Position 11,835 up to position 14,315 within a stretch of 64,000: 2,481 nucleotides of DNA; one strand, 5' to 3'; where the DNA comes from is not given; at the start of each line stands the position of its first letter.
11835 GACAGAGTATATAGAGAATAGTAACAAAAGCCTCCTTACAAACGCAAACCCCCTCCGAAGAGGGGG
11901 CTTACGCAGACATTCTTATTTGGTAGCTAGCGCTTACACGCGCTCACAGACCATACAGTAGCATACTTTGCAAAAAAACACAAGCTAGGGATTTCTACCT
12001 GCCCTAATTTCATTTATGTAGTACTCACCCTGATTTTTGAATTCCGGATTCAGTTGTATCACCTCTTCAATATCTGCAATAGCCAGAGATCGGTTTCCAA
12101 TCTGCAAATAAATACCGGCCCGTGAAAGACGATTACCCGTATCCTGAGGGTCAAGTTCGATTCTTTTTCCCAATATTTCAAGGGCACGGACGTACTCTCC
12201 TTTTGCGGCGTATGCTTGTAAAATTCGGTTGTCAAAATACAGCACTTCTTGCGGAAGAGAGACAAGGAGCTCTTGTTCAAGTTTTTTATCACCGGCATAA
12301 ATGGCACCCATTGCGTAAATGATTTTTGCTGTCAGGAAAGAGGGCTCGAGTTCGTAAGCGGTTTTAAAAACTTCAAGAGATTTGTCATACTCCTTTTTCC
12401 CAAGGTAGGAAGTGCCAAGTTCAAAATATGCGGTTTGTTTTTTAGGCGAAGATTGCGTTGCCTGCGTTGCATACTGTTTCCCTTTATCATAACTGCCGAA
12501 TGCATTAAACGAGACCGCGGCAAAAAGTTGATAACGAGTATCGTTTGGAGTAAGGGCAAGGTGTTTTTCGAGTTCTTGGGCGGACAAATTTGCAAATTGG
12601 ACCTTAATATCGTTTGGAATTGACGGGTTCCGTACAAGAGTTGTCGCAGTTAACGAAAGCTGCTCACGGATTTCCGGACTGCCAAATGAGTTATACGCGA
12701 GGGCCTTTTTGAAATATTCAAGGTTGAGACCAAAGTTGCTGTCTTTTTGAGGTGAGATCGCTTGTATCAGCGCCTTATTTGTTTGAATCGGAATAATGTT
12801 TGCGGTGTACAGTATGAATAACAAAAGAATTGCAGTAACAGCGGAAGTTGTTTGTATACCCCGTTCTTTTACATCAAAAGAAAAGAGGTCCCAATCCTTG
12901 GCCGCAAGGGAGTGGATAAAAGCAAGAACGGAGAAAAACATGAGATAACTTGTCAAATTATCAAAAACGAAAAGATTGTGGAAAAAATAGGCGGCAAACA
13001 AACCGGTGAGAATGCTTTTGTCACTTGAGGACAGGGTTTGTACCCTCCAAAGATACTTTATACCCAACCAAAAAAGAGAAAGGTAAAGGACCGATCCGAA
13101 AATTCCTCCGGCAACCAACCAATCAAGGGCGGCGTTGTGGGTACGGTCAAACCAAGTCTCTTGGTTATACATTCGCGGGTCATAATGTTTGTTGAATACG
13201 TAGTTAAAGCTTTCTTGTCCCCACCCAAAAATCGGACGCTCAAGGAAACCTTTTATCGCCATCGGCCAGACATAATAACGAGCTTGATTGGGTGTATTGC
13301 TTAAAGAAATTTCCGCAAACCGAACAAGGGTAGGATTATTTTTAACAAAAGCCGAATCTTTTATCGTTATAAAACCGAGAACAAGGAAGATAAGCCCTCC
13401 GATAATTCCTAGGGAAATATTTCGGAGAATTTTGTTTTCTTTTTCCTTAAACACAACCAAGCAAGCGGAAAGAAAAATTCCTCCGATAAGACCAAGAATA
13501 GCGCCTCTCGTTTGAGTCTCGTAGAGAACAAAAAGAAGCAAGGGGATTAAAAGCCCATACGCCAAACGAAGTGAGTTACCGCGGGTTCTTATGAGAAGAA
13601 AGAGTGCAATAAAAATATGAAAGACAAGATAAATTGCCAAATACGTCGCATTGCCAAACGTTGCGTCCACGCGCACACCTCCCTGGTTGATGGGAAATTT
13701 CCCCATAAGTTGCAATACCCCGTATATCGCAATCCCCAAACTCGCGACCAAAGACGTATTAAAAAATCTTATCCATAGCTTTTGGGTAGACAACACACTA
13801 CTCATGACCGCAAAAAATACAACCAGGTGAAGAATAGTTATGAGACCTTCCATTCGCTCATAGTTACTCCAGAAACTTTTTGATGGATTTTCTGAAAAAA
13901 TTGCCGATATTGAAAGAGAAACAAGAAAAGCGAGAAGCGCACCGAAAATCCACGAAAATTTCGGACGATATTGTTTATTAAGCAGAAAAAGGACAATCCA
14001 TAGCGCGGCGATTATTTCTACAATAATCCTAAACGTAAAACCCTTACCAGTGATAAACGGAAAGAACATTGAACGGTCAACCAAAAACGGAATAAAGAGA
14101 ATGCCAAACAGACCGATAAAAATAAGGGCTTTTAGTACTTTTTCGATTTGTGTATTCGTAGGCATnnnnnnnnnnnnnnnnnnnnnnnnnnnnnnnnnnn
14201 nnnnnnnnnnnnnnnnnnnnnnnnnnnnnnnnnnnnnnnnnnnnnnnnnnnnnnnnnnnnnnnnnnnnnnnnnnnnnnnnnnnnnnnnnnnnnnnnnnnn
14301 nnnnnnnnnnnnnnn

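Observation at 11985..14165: Wzy_C-domain (O-antigen ligase / PglL-type) membrane protein fused to TPR repeats at the island boundary: candidate O-oligosaccharyltransferase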

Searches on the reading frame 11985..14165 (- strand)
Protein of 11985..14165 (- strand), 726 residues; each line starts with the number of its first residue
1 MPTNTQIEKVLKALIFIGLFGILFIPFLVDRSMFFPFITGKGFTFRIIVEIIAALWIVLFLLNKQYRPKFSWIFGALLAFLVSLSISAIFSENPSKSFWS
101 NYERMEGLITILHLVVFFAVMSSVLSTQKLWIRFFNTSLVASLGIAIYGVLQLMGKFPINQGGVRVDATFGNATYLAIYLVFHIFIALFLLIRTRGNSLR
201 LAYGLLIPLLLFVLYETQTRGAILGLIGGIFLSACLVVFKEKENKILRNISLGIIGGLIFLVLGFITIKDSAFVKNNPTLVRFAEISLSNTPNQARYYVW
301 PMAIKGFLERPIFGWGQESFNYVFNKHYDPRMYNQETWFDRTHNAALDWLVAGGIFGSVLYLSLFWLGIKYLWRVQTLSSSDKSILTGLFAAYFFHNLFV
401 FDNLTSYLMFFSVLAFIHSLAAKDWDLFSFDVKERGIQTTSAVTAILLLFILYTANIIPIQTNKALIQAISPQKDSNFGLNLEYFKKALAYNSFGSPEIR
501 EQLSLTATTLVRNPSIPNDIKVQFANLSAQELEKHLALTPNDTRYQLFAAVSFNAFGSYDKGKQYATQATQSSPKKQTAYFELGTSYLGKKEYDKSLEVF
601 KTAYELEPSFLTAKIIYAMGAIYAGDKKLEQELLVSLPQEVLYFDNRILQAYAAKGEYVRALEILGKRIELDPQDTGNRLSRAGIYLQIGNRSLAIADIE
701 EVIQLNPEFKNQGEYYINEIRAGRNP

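Call 3: search_protein_families(library=pfam, proteins=[window:11985-14165:-], max_evalue=1)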
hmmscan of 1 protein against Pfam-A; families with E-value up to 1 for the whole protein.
window:11985-14165:- (726 aa): 17 families
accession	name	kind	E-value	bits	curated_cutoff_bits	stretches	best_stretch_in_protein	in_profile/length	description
PF04932.20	Wzy_C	-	2e-20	73.5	31.7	1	209-362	5-149/149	O-Antigen ligase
PF07719.23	TPR_2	-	3.6e-10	39.6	27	2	579-609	3-33/34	Tetratricopeptide repeat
PF00515.34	TPR_1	-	4.9e-10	39.2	27.8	2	579-610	3-34/34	Tetratricopeptide repeat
PF13181.12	TPR_8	-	9.2e-09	35.2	25.7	2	579-609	3-33/34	Tetratricopeptide repeat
PF13428.12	TPR_14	-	1.3e-06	28.9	23.5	0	649-677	8-36/44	Tetratricopeptide repeat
PF14559.12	TPR_19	-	3e-06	27.9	25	2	653-697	2-46/68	Tetratricopeptide repeat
PF13432.12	TPR_16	-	1.5e-05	25.8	32.7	1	556-607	10-61/65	Tetratricopeptide repeat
PF13371.12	TPR_9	-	1.9e-05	25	35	1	649-708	2-61/73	Tetratricopeptide repeat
PF13414.12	TPR_11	-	0.00029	20.9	26.8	0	587-624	4-39/42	TPR repeat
PF12895.13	ANAPC3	-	0.00077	20.1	27.2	0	650-697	31-77/82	Anaphase-promoting complex, cyclosome, subunit 3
PF13176.12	TPR_7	-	0.003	18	27.9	0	651-675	8-34/36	Tetratricopeptide repeat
PF23914.1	TPR_CcmH_CycH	-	0.027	14.7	42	1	571-628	44-101/158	Cytochrome c-type biogenesis protein H TPR domain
PF13424.12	TPR_12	-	0.08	13.6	30.1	0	579-606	5-32/77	Tetratricopeptide repeat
PF14561.12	TPR_20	-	0.1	13.4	25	0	662-711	8-57/90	Tetratricopeptide repeat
PF13174.12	TPR_6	-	0.15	13.2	26.3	0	579-603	2-26/33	Tetratricopeptide repeat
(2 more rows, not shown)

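Call 4: search_protein_families(library=ncbifam, proteins=[window:11985-14165:-], max_evalue=1)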
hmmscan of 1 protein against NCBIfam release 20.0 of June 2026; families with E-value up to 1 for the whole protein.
window:11985-14165:- (726 aa): 15 families
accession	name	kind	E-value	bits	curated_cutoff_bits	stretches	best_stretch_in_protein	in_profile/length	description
TIGR00947.1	2A73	equivalog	2.5e-13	49.8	366.4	1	46-372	42-365/425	IctB family putative bicarbonate transporter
NF040959.1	MamA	equivalog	1.1e-11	44.6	200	2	532-612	94-174/204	magnetosome protein MamA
TIGR02917.1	PEP_TPR_lipo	equivalog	4.7e-11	41.3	312.2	2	530-625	350-445/899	XrtA/PEP-CTERM system TPR-repeat protein PrsT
NF047558.1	TPR_END_plus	domain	1.1e-07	31.6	32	1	682-711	5-34/56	TPR end-of-group domain-containing protein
NF008391.2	PRK11189.1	equivalog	5.1e-07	29.5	250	1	553-632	75-154/297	lipoprotein NlpI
TIGR02521.1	type_IV_pilW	equivalog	1.6e-06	27.9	154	2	651-708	40-97/234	type IV pilus biogenesis/stability protein PilW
TIGR02552.1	LcrH_SycD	equivalog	2.6e-05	24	104.8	1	538-607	47-116/136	SycD/LcrH family type III secretion system chaperone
NF002725.1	PRK02603.1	equivalog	0.00017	21.6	143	1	572-631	30-90/173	photosystem I assembly protein Ycf3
TIGR00990.1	3a0801s09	subfamily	0.00075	18.2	757.25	1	655-708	344-397/615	mitochondrial import receptor subunit TOM70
NF033920.0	C39_PA2778_fam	equivalog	0.0009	18.7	150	1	547-627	160-240/255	PA2778 family cysteine peptidase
NF033758.1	gliding_GltE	equivalog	0.0036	16.3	225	1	557-611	270-324/411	adventurous gliding motility TPR repeat lipoprotein GltE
NF008756.0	PRK11788.1-4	equivalog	0.01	14.9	474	1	558-630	195-266/389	lipopolysaccharide assembly protein LapB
NF047507.1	TPR_BatC_Lepto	exception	0.036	13.5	175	1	540-614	55-133/214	TPR repeat-containing protein BatC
NF047481.1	lipo_LIC12587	subfamily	0.078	12.3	200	0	568-610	83-127/213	LIC12587 family lipoprotein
NF008757.0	PRK11788.1-5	equivalog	0.1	11.7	363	0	569-625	170-228/388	lipopolysaccharide assembly protein LapB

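Call 6: find_encoding_contigs(protein=window:11985-14165:-, flank=10000, max_places=6)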
Protein window:11985-14165:- (726 aa): 1 contig read that carries it; 1 place shown.
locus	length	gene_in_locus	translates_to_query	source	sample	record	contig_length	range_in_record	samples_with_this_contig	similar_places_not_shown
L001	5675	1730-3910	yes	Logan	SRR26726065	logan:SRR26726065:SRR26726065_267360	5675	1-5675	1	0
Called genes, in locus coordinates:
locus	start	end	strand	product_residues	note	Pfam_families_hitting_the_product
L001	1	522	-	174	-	?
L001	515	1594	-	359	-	PF04321:RmlD_sub_bind, PF01370:Epimerase, PF16363:GDP_Man_Dehyd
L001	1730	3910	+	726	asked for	PF04932:Wzy_C, PF00515:TPR_1 (faint), PF07719:TPR_2 (faint), PF13181:TPR_8 (faint), PF13428:TPR_14 (faint), PF14559:TPR_19 (faint), PF13432:TPR_16 (faint), PF13371:TPR_9 (faint)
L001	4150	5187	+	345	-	PF01565:FAD_binding_4, PF02873:MurB_C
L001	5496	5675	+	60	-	?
